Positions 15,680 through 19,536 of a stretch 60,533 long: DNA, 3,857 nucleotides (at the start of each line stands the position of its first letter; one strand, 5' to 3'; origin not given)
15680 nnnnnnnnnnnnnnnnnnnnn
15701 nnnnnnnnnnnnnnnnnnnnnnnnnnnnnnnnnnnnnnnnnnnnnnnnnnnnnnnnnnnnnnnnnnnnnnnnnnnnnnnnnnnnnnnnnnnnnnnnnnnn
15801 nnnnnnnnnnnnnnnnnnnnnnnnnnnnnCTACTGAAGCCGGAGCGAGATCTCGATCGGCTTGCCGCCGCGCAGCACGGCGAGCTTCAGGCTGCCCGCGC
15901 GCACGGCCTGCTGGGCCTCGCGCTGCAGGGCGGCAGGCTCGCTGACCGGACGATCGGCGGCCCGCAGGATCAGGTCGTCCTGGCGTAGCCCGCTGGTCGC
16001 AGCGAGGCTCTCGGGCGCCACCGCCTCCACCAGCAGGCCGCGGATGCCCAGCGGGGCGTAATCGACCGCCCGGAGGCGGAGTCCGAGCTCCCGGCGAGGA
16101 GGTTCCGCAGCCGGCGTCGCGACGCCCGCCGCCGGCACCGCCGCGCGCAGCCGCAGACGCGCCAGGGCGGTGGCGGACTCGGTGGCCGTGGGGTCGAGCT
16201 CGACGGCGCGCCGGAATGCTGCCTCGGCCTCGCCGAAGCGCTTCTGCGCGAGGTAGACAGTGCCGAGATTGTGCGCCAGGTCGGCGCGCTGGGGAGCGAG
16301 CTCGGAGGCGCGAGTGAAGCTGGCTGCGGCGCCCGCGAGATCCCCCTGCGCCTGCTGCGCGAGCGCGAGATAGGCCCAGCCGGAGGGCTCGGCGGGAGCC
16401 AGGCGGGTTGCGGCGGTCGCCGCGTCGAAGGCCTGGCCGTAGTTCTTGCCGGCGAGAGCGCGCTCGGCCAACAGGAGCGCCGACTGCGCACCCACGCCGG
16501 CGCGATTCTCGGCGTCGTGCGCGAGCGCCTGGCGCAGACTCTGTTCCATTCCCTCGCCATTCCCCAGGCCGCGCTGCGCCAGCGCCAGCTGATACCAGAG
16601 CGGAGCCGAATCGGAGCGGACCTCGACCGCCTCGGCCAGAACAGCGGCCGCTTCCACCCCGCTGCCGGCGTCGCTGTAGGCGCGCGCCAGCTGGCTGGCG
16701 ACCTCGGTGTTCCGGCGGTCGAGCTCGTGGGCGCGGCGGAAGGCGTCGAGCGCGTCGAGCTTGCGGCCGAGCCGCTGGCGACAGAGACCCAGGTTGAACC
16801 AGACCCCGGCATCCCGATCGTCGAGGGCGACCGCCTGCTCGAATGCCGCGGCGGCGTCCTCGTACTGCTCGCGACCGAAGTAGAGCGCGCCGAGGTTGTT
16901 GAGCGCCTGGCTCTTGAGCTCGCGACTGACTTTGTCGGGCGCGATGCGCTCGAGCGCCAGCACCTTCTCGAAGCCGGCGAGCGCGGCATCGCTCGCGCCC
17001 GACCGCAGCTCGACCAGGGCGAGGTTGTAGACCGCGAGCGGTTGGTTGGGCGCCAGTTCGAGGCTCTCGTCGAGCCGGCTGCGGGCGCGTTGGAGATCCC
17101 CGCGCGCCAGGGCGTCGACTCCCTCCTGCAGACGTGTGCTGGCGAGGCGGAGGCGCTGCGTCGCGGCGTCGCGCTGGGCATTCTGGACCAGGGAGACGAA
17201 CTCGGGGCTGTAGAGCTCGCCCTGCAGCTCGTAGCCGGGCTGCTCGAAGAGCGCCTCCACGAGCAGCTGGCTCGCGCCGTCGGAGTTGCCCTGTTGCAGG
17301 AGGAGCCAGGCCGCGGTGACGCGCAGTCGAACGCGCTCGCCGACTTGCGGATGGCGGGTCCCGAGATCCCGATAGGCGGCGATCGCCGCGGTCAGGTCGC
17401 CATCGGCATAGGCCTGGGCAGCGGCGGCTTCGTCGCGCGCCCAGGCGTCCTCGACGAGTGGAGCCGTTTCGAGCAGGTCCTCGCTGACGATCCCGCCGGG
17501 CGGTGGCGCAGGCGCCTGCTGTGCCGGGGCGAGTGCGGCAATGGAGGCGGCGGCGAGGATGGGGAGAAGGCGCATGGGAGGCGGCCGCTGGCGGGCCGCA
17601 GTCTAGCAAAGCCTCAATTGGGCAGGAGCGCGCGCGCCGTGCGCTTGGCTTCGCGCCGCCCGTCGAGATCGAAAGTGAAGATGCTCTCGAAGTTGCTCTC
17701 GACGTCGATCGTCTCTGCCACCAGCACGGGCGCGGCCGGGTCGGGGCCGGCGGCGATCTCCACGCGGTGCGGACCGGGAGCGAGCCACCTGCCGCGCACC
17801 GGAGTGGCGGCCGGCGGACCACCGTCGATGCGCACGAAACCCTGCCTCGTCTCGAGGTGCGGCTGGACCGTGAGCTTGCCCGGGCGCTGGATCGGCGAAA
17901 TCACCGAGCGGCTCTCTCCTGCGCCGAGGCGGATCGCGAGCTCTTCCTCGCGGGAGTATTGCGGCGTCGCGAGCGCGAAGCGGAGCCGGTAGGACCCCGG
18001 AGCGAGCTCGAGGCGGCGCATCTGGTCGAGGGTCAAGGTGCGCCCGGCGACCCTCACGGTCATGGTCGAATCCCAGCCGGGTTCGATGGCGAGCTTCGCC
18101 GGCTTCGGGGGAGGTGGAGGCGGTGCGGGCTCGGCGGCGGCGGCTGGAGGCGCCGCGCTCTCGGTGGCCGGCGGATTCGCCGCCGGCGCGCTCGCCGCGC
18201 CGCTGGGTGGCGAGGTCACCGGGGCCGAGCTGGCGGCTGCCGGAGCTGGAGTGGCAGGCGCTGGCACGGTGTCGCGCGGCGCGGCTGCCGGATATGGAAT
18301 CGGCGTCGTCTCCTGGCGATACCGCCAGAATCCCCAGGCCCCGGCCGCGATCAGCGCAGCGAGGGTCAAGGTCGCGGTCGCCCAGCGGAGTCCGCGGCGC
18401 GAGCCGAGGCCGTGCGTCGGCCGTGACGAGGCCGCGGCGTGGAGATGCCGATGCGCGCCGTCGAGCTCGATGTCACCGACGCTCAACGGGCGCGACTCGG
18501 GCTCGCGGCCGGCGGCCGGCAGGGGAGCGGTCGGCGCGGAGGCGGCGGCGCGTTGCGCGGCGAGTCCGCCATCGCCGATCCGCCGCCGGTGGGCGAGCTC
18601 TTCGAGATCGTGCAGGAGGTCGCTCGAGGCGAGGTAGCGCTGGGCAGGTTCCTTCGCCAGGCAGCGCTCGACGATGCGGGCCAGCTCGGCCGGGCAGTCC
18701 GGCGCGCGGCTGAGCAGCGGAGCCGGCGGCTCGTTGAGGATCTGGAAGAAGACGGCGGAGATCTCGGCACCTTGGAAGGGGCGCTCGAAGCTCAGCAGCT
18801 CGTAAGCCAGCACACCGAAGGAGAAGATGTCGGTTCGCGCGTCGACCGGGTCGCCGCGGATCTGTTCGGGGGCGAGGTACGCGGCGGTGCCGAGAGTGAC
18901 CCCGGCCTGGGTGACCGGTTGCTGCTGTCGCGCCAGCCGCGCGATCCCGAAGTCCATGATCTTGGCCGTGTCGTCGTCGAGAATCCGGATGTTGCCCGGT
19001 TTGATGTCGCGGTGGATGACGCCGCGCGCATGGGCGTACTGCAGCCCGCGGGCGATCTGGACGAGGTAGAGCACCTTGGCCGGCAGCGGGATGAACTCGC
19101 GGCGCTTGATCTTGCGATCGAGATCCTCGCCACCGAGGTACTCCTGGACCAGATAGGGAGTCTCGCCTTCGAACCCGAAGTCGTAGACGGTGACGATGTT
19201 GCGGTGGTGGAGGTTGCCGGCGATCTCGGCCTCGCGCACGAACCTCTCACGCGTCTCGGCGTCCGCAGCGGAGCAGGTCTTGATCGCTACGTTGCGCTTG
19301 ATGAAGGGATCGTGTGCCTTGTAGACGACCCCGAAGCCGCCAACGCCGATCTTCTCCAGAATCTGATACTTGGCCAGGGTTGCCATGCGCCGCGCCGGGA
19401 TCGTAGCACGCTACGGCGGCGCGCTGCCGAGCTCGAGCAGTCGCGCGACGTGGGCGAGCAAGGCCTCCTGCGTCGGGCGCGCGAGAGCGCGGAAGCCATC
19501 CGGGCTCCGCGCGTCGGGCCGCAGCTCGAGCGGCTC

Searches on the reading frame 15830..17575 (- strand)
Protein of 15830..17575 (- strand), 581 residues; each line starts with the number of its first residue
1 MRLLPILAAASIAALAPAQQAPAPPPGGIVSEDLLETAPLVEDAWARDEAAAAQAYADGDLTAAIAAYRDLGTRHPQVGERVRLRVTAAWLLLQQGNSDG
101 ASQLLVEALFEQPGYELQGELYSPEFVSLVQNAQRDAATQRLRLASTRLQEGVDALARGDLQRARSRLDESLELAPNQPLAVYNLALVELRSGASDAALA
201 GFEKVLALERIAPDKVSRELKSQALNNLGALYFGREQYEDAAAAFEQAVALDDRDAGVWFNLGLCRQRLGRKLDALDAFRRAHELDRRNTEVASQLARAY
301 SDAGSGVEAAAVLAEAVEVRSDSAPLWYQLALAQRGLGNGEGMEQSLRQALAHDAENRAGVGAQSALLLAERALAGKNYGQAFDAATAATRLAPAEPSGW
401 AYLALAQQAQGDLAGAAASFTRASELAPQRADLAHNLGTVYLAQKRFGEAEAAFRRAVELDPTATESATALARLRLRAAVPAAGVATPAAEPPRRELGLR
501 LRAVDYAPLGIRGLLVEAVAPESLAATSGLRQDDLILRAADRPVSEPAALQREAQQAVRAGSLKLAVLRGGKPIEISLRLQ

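Call 16: search_protein_families(library=pfam, proteins=[window:15830-17575:-], max_evalue=0.001)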
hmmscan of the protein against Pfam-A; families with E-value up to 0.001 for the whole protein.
window:15830-17575:- (581 aa): 18 families
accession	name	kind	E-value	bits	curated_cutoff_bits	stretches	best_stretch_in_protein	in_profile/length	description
PF07719.23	TPR_2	-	4.9e-30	101.6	27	3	431-463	1-33/34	Tetratricopeptide repeat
PF00515.34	TPR_1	-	5e-28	96.2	27.8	3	435-463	5-33/34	Tetratricopeptide repeat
PF14559.12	TPR_19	-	2.7e-25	88.9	25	4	409-474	3-68/68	Tetratricopeptide repeat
PF13432.12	TPR_16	-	8.9e-22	77.6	32.7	3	403-464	3-64/65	Tetratricopeptide repeat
PF13431.12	TPR_17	-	2.9e-21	74.3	24.4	0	244-276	1-33/34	Tetratricopeptide repeat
PF13181.12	TPR_8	-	7.1e-21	73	25.7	1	432-462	2-32/34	Tetratricopeptide repeat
PF13414.12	TPR_11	-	4.9e-19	68.2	26.8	1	229-270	1-42/42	TPR repeat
PF13424.12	TPR_12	-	1.1e-17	64.4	30.1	2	181-252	4-75/77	Tetratricopeptide repeat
PF13428.12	TPR_14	-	1.7e-16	59.5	23.5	1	433-474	3-44/44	Tetratricopeptide repeat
PF13371.12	TPR_9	-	9e-16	58.1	35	3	228-289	1-62/73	Tetratricopeptide repeat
PF23914.1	TPR_CcmH_CycH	-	5.1e-13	49.6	42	1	233-334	27-131/158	Cytochrome c-type biogenesis protein H TPR domain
PF13176.12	TPR_7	-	3.9e-08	33.2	27.9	0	224-255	1-34/36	Tetratricopeptide repeat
PF13374.12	TPR_10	-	4.9e-07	30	27.5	2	224-251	4-31/42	Tetratricopeptide repeat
PF13174.12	TPR_6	-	6.5e-07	30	26.3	0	53-77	7-32/33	Tetratricopeptide repeat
PF25063.1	ARM_TT21_C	-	1.1e-05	25.9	35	0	125-276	43-184/209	Tetratricopeptide repeat protein 21 C-terminal ARM domain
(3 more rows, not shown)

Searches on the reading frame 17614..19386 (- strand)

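Call 16: search_protein_families(library=pfam, proteins=[window:17614-19386:-], max_evalue=0.001)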
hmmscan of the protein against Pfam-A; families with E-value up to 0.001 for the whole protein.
window:17614-19386:- (590 aa): 3 families
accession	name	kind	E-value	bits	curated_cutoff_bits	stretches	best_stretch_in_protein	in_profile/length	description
PF00069.31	Pkinase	-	2e-53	181.9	31.7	1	7-257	1-258/263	Protein kinase domain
PF07714.23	PK_Tyr_Ser-Thr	-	3.5e-44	151.5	23.1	1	8-250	2-248/258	Protein tyrosine and serine/threonine kinase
PF01636.29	APH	-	0.00065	20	23.2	0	118-151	165-199/239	Phosphotransferase enzyme family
